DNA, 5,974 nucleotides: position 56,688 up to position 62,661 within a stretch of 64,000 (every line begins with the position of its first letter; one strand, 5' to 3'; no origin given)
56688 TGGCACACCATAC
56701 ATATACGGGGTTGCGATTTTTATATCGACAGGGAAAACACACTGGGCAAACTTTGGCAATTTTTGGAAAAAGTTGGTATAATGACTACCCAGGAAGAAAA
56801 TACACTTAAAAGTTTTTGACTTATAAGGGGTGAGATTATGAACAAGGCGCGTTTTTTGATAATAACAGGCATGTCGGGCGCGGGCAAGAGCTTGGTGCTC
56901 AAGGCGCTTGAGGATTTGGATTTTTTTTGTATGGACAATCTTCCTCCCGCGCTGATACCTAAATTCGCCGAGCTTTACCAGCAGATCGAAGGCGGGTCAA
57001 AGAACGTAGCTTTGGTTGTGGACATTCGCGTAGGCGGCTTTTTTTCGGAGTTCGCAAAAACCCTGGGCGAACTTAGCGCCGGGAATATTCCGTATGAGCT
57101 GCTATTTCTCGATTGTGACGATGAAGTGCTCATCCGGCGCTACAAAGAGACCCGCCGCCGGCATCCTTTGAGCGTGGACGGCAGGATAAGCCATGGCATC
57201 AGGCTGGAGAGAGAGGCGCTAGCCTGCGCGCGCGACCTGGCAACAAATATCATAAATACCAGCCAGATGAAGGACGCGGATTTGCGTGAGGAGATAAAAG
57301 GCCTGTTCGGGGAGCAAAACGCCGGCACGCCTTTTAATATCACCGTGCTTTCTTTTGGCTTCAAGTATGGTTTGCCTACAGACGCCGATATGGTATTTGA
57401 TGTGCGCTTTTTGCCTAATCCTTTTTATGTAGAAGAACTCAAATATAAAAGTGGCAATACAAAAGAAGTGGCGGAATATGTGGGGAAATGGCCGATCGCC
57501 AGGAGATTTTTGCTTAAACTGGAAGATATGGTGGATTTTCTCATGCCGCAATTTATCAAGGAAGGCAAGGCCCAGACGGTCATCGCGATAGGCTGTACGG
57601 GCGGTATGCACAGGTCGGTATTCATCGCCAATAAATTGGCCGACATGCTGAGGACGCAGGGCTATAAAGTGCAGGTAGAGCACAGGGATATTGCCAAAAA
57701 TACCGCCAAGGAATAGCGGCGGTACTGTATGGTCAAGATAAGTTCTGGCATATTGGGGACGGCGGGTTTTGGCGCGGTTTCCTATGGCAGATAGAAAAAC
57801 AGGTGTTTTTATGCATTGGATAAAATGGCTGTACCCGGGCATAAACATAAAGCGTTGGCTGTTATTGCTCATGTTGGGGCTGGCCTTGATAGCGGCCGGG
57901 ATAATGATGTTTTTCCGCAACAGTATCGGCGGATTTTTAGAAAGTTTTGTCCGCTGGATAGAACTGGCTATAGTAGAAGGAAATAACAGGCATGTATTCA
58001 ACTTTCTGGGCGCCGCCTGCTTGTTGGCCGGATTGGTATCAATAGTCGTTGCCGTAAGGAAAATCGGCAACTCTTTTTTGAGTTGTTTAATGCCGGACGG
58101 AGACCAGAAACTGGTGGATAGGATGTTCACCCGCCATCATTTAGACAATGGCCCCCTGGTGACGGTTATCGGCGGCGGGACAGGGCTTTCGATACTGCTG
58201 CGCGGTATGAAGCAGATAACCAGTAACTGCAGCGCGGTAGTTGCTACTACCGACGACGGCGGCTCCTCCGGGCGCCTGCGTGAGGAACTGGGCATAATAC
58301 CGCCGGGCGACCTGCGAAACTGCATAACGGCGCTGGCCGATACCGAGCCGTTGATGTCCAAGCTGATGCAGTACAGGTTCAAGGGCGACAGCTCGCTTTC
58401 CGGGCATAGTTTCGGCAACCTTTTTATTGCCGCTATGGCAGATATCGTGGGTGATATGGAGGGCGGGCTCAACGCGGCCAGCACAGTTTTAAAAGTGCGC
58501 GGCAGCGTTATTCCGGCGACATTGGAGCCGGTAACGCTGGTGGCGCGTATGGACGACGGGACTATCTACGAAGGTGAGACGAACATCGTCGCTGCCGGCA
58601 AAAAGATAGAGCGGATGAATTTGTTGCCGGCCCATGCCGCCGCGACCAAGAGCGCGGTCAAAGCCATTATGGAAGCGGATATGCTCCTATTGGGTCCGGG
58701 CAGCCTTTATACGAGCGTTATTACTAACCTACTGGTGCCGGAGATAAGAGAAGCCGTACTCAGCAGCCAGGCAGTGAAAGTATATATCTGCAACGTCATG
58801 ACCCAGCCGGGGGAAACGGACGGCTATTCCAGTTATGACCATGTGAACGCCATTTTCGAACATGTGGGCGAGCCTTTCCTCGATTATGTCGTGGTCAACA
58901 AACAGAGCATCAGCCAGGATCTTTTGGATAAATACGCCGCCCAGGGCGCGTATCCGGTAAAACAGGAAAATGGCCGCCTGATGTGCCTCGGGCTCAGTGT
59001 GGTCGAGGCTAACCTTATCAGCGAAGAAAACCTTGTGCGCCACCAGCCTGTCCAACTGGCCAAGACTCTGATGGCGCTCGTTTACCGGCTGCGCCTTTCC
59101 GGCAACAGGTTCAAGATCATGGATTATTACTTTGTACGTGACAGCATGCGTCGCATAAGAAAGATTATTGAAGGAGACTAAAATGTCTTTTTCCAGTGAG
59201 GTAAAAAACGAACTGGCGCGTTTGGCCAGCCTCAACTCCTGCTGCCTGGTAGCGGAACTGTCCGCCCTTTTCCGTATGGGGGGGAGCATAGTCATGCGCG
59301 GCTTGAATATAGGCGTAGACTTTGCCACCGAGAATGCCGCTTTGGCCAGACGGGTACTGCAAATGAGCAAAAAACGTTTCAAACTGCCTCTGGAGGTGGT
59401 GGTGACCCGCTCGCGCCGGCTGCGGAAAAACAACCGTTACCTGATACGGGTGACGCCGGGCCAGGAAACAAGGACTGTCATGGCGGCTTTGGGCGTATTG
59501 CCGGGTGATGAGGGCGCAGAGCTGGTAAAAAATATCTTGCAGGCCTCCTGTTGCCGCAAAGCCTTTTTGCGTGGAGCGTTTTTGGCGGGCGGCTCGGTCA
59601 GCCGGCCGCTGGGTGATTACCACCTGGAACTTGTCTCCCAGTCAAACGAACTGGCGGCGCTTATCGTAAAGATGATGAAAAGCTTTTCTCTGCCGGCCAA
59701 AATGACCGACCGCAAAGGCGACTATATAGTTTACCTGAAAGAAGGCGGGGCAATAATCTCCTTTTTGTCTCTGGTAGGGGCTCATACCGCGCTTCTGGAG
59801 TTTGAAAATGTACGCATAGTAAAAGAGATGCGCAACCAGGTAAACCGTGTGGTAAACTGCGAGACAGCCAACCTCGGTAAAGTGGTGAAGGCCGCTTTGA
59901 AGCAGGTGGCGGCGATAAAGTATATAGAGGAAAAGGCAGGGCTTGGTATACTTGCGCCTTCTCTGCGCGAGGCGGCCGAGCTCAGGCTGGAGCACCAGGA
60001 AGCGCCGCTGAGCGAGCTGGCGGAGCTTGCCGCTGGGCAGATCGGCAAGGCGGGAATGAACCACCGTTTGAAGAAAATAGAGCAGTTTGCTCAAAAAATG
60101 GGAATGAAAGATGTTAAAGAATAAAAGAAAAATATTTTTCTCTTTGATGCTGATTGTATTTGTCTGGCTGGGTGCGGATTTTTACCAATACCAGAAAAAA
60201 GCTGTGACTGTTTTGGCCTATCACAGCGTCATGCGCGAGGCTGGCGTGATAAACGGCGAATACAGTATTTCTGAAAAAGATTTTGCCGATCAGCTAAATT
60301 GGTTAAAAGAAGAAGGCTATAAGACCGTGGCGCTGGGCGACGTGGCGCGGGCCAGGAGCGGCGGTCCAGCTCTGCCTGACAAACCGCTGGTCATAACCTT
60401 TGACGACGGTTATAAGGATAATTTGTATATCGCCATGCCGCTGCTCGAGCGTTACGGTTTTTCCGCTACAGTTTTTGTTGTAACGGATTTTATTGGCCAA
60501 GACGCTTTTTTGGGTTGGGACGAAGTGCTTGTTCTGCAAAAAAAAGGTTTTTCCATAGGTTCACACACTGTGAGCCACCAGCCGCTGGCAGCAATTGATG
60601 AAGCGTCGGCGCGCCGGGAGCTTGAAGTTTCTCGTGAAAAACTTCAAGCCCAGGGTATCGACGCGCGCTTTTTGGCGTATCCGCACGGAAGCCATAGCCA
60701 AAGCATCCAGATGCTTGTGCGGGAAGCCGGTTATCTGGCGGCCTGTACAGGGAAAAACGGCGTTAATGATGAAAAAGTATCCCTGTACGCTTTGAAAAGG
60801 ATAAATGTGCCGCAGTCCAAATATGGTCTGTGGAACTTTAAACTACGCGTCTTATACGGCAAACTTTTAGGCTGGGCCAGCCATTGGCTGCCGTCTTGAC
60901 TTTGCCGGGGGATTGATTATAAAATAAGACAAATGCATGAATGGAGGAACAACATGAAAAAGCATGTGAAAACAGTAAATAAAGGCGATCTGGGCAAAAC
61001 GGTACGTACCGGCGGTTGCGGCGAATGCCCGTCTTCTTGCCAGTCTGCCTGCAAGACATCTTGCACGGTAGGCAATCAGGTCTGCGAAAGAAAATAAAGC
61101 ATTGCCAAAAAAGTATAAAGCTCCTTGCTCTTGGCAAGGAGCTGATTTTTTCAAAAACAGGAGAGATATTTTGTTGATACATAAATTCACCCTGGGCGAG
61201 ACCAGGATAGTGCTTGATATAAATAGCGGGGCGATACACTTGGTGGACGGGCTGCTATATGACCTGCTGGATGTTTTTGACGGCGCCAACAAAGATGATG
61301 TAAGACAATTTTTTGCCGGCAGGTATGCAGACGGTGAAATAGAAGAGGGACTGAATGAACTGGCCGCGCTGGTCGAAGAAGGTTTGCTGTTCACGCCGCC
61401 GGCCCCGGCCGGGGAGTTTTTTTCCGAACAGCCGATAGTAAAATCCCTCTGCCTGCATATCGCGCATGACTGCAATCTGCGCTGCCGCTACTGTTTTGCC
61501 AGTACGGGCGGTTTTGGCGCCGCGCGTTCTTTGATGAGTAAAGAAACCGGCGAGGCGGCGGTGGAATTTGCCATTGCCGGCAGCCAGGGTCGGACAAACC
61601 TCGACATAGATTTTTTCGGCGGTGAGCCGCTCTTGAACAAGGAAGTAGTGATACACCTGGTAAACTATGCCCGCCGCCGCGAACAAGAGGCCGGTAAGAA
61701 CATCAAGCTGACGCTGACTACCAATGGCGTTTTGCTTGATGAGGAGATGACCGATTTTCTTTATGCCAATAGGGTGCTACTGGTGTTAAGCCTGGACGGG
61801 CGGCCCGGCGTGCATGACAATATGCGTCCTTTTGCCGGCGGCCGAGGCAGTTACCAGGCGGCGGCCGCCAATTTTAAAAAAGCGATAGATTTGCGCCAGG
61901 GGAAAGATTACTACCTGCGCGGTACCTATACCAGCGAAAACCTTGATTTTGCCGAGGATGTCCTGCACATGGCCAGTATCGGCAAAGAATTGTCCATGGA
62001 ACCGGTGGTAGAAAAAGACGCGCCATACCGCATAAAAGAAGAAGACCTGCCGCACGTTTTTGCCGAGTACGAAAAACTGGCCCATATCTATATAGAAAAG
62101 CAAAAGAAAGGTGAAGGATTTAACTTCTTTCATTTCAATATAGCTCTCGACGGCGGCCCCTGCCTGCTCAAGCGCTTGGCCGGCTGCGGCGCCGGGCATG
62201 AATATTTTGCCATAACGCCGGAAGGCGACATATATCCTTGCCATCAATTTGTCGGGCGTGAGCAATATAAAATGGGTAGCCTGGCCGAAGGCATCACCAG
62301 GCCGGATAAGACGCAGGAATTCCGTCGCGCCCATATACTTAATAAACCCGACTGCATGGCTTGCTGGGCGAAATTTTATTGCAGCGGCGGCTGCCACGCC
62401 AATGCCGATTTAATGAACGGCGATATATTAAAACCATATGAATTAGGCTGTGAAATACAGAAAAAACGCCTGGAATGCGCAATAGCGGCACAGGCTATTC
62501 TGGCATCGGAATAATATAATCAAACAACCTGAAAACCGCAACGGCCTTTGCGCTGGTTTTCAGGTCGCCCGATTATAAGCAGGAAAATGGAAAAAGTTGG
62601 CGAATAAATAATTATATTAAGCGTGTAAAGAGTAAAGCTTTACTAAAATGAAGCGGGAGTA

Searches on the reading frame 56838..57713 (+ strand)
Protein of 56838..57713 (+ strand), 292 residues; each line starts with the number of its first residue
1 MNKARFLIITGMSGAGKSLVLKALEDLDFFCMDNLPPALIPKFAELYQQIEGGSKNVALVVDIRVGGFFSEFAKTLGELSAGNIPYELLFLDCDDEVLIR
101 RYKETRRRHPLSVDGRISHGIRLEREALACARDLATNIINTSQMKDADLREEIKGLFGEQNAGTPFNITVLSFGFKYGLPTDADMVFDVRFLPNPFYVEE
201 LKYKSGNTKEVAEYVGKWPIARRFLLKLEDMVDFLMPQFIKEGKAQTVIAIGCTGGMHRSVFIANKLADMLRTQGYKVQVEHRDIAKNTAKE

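Call 7: search_protein_families(library=pfam, proteins=[window:56838-57713:+])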
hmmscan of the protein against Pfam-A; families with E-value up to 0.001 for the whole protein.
window:56838-57713:+ (292 aa): 3 families
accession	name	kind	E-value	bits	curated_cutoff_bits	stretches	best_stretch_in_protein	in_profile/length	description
PF22740.1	PapZ_C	-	1.9e-47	160.9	27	1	167-285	2-120/121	RapZ C-terminal domain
PF03668.21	RapZ-like_N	-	1.7e-43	148.6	25.4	1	6-158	3-155/158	RapZ-like N-terminal domain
PF13238.12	AAA_18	-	9.2e-06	26.6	29.4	0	48-105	61-111/128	AAA domain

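Call 73: find_related_loci(query=A6, collection=metagenome_contigs, flank=10000)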
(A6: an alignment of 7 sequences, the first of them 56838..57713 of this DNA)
Query A6 (292 aa) in metagenome_contigs; peptide patterns used: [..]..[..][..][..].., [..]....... (x = any residue, [..] = any of these).
600 stretches matched a pattern (row limit reached: there are more); 495 encode a relative of the query (tblastn E <= 1e-3); the best 80 are kept; 80 distinct loci.
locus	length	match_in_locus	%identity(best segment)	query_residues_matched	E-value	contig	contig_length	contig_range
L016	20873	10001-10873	59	1-291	4e-115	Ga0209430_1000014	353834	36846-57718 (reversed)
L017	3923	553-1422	59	1-290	2e-116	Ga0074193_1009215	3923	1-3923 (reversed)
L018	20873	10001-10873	58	1-291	4e-114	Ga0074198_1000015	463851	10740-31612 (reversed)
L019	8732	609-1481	59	1-291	6e-114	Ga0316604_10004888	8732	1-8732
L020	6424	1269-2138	59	1-290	3e-114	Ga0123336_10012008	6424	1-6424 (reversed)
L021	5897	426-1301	59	1-292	4e-114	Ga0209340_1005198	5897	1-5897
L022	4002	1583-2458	57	1-292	4e-114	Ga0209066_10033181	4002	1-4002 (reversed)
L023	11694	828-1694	58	1-289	8e-112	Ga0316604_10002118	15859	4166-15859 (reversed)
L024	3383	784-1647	58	1-288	7e-114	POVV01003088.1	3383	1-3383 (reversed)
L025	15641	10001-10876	55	1-292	5e-110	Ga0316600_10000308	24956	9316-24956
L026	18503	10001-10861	57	5-292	1e-108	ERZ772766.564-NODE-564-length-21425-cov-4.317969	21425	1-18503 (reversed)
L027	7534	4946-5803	57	2-288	5e-109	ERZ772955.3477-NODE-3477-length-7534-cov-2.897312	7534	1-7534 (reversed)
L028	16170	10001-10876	54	1-292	1e-108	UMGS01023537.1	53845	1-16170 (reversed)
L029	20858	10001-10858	56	6-292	2e-108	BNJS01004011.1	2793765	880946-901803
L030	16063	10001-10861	58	1-287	3e-108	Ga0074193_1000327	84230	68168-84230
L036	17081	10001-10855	56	1-287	1e-104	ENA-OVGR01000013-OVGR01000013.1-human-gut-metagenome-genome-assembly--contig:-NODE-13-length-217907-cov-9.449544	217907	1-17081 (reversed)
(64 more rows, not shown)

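Call 78: search_protein_families(library=pfam, proteins=[L025:9025-9831:+, L036:4736-5722:+, L036:5744-6502:+, L036:6507-7697:+, L036:7705-8439:+, L036:8439-9830:+, L016:9249-9977:+, L016:7695-9086:+], max_evalue=0.00001)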
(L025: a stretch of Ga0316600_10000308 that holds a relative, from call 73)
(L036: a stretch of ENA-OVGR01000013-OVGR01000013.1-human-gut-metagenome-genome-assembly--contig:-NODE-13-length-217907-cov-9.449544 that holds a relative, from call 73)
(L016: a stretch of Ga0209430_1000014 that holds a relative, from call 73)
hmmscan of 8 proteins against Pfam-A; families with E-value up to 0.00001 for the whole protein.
L025:9025-9831:+ (269 aa): 4 families
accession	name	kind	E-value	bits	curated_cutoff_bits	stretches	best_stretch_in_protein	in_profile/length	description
PF08282.18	Hydrolase_3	-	6.2e-66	223.2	20.9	1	6-259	1-255/255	haloacid dehalogenase-like hydrolase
PF05116.19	S6PP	-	5.4e-12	46.3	20.3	1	178-252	152-224/247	Sucrose-6F-phosphate phosphohydrolase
PF00702.32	Hydrolase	-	1.1e-09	39.4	26.4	1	181-227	145-191/191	haloacid dehalogenase-like hydrolase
PF12710.13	HAD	-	8.4e-06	26.8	27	0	26-105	91-172/189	haloacid dehalogenase-like hydrolase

L036:4736-5722:+ (329 aa): 2 families
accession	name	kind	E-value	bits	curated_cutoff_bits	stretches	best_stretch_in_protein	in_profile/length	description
PF06968.18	BATS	-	6.8e-26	90.7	22.2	1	233-321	1-86/88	Biotin and Thiamin Synthesis associated domain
PF04055.27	Radical_SAM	-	7.3e-21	75.5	29.5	1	64-221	5-163/166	Radical SAM superfamily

L036:5744-6502:+ (253 aa): 1 family
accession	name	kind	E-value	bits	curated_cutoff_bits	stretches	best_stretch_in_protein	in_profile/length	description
PF03744.18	BioW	-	3.6e-87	292.3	25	1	3-248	1-239/239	6-carboxyhexanoate--CoA ligase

L036:6507-7697:+ (397 aa): 1 family
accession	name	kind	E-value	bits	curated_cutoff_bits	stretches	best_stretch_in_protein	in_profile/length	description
PF00155.27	Aminotran_1_2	-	8.3e-63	213.2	19.7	1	41-382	3-361/361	Aminotransferase class I and II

L036:7705-8439:+ (245 aa): 2 families
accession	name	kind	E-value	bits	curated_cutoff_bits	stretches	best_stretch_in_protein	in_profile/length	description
PF13500.12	AAA_26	-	2.3e-37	129.3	27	1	5-212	4-193/198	AAA domain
PF01656.29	CbiA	-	9.2e-10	39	25.4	1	5-208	2-110/125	CobQ/CobB/MinD/ParA nucleotide binding domain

L036:8439-9830:+ (464 aa): 1 family
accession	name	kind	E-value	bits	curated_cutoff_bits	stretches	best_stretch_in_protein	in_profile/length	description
PF00202.27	Aminotran_3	-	1.7e-102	343.5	30.5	1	24-442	7-402/403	Aminotransferase class-III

L016:9249-9977:+ (243 aa): 1 family
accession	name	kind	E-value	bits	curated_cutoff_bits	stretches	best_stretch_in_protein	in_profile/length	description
PF02811.25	PHP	-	6.6e-09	36.8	26.4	1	6-109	1-71/164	PHP domain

L016:7695-9086:+ (464 aa): 1 family
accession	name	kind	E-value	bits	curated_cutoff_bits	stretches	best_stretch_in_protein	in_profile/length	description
PF00202.27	Aminotran_3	-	2.7e-104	349.5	30.5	1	23-441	4-401/403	Aminotransferase class-III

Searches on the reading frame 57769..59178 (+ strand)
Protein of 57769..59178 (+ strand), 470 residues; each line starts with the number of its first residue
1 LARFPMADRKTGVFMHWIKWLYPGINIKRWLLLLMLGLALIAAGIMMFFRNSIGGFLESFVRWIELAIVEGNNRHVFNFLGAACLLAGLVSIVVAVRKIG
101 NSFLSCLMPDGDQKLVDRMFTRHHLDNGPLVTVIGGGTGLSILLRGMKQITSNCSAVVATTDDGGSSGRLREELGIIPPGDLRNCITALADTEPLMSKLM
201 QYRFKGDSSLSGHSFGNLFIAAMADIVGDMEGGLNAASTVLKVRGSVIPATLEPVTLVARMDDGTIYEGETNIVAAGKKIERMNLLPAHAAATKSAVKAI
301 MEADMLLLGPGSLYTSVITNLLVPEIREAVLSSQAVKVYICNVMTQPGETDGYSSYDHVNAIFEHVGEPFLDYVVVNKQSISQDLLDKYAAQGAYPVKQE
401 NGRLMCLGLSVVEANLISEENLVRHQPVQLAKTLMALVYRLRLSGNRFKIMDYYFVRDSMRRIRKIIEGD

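Call 7: search_protein_families(library=pfam, proteins=[window:57769-59178:+])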
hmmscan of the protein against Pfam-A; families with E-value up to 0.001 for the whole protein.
window:57769-59178:+ (470 aa): 1 family
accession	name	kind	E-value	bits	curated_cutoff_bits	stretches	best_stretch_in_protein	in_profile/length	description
PF01933.23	CofD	-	1.7e-111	372.5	30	1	131-417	1-290/290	2-phospho-L-lactate transferase CofD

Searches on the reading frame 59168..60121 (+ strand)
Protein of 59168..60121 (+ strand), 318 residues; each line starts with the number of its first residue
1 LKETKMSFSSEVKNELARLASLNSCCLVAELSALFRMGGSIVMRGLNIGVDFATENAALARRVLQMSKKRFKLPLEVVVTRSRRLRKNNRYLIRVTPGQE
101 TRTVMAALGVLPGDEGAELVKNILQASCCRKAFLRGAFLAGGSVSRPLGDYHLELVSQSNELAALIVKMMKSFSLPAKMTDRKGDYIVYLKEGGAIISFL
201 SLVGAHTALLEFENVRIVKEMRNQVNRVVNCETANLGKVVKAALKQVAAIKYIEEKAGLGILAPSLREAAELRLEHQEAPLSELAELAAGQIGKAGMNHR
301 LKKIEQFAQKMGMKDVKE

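Call 7: search_protein_families(library=pfam, proteins=[window:59168-60121:+])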
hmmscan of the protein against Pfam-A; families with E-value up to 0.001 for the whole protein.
window:59168-60121:+ (318 aa): 4 families
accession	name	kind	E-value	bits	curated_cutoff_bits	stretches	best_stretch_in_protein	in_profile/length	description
PF14527.11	LAGLIDADG_WhiA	-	2.6e-33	114.4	23.2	1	131-222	2-93/93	WhiA LAGLIDADG-like domain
PF02650.20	HTH_WhiA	-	8e-31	106.8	27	1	225-308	1-84/84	WhiA C-terminal HTH domain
PF10298.14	WhiA_N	-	2.9e-25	88.6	23.4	1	24-110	1-85/86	WhiA N-terminal LAGLIDADG-like domain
PF14528.11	LAGLIDADG_3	-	9.9e-05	23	22.5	0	130-183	3-58/82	LAGLIDADG-like domain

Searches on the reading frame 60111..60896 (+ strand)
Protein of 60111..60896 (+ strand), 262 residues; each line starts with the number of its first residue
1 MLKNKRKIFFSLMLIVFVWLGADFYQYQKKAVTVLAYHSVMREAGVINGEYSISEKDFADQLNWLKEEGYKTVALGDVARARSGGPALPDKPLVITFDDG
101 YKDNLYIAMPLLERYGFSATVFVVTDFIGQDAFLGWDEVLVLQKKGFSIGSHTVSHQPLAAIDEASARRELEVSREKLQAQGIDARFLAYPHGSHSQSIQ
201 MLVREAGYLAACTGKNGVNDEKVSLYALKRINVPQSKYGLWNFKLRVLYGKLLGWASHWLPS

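Call 7: search_protein_families(library=pfam, proteins=[window:60111-60896:+])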
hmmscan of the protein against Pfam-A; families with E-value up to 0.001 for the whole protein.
window:60111-60896:+ (262 aa): 1 family
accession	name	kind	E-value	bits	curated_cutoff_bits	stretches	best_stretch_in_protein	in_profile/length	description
PF01522.26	Polysacc_deac_1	-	1.8e-23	83.2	23.1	1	88-209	4-122/124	Polysaccharide deacetylase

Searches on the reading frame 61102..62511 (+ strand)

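Call 7: search_protein_families(library=pfam, proteins=[window:61102-62511:+])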
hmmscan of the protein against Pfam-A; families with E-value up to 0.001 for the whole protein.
window:61102-62511:+ (470 aa): 3 families
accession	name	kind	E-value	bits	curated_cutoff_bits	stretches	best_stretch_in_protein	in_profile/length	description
PF04055.27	Radical_SAM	-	5.7e-13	49.8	29.5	1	121-263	4-138/166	Radical SAM superfamily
PF13353.11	Fer4_12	-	7.3e-11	43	22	1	117-235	8-117/137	4Fe-4S single cluster domain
PF13186.11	SPASM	-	4.5e-06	27.3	21.5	1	362-422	1-67/67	Iron-sulfur cluster-binding domain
